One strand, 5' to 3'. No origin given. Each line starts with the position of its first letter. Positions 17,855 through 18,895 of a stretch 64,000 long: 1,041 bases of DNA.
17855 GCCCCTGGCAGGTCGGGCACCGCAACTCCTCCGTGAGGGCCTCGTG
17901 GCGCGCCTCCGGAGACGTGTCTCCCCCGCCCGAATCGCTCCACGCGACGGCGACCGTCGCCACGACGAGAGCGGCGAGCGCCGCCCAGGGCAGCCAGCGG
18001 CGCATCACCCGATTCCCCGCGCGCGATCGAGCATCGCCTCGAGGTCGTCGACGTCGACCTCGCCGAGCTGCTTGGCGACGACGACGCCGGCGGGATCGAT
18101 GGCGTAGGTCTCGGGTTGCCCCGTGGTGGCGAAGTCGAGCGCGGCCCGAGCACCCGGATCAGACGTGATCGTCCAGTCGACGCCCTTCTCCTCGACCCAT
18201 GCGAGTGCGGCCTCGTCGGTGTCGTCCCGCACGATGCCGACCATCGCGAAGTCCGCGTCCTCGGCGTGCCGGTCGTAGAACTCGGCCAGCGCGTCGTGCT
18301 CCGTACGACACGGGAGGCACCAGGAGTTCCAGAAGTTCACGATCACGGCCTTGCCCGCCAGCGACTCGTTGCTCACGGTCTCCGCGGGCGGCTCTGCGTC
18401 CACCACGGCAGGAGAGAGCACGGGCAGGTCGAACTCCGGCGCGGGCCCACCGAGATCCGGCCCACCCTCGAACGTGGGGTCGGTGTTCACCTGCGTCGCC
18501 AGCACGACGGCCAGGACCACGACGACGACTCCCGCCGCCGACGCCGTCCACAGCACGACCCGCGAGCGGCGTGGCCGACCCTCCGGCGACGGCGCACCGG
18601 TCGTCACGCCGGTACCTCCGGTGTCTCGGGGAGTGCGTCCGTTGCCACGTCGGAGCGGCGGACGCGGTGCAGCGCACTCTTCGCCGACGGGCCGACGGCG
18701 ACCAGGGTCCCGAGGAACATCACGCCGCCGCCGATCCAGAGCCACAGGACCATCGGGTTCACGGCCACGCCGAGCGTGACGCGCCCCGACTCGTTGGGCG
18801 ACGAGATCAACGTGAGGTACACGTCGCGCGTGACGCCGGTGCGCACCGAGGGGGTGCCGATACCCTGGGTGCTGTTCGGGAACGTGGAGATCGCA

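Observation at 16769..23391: Complete, tightly coupled System I cytochrome c maturation operon (ccmABCDEFGHI) in an apparently actinobacterial genome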

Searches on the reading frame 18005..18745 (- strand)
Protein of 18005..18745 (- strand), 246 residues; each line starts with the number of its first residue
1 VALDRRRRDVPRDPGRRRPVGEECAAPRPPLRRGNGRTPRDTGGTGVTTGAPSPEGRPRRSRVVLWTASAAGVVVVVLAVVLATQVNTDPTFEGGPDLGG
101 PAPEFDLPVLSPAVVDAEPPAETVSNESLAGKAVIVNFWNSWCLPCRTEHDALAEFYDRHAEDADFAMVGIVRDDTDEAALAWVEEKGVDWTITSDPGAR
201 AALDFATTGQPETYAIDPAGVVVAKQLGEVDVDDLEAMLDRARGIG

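Call 3: search_protein_families(library=pfam, proteins=[window:18005-18745:-], max_evalue=0.01)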
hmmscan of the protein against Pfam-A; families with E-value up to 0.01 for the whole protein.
window:18005-18745:- (246 aa): 4 families
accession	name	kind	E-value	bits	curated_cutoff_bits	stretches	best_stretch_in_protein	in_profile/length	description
PF08534.16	Redoxin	-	5.1e-19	69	26.6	1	102-239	6-148/148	Redoxin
PF00578.27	AhpC-TSA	-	6.5e-19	68.5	26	1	99-224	2-123/124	AhpC/TSA family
PF13905.12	Thioredoxin_8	-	2.3e-06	28.3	27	1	131-179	1-49/94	Thioredoxin-like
PF00085.26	Thioredoxin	-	0.00026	21.4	23.5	1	131-171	18-58/103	Thioredoxin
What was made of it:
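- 18005..18607 (-): ccmG: membrane-anchored thioredoxin-like reductase (200 aa); GTGA overlap with ccmF. Redoxin scores 69 bits and AhpC-TSA 68.5 bits (call 3).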

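Call 4: search_protein_families(library=ncbifam, proteins=[window:18005-18745:-], max_evalue=0.01)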
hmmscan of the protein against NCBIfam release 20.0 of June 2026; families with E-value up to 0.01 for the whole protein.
window:18005-18745:- (246 aa): 11 families
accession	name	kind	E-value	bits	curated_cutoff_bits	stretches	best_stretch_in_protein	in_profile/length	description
TIGR00385.1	dsbE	subfamily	2.9e-20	72.5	123.15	1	120-238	51-166/173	DsbE family thiol:disulfide interchange protein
NF002854.0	PRK03147.1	subfamily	4.4e-15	56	170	1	93-240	33-170/176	thiol-disulfide oxidoreductase ResA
NF011941.0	PRK15412.1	equivalog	1.3e-13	50.9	359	1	89-232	32-165/185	thiol:disulfide interchange protein DsbE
NF047696.1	ThlDiSintTplARhiz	equivalog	1.6e-11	44.4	230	1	127-228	93-199/219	thiol:disulfide interchange protein TlpA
NF041202.1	StoA_CxxC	exception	1.3e-10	41.4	210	1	130-236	51-158/163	endospore biogenesis thiol-disulfide oxidoreductase StoA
TIGR01068.1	thioredoxin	equivalog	4.2e-06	26.8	96.8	1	127-171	9-54/101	thioredoxin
NF038285.1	deiodinase_rel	hypoth_equivalog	0.00058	19.4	250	1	93-170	173-243/347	deiodinase family protein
NF041054.1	WAxxUGC_long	equivalog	0.00095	18.5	300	1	121-224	94-196/354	ResA-like WAxxUGC motif-containing protein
NF008229.0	PRK10996.1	equivalog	0.0025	17.6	125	1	122-156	43-77/141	thioredoxin TrxC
NF006898.0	PRK09381.1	equivalog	0.0072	16.7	138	0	130-164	20-54/109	thioredoxin TrxA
NF045694.1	seleno_TsoB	exception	0.0075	14.4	805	1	123-152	466-495/572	rhodanese/DsbD fusion-like selenoprotein TsoB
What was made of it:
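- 18005..18607 (-): The DsbE subfamily model TIGR00385 scores 72.5 bits, below its 123 cutoff (call 4).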
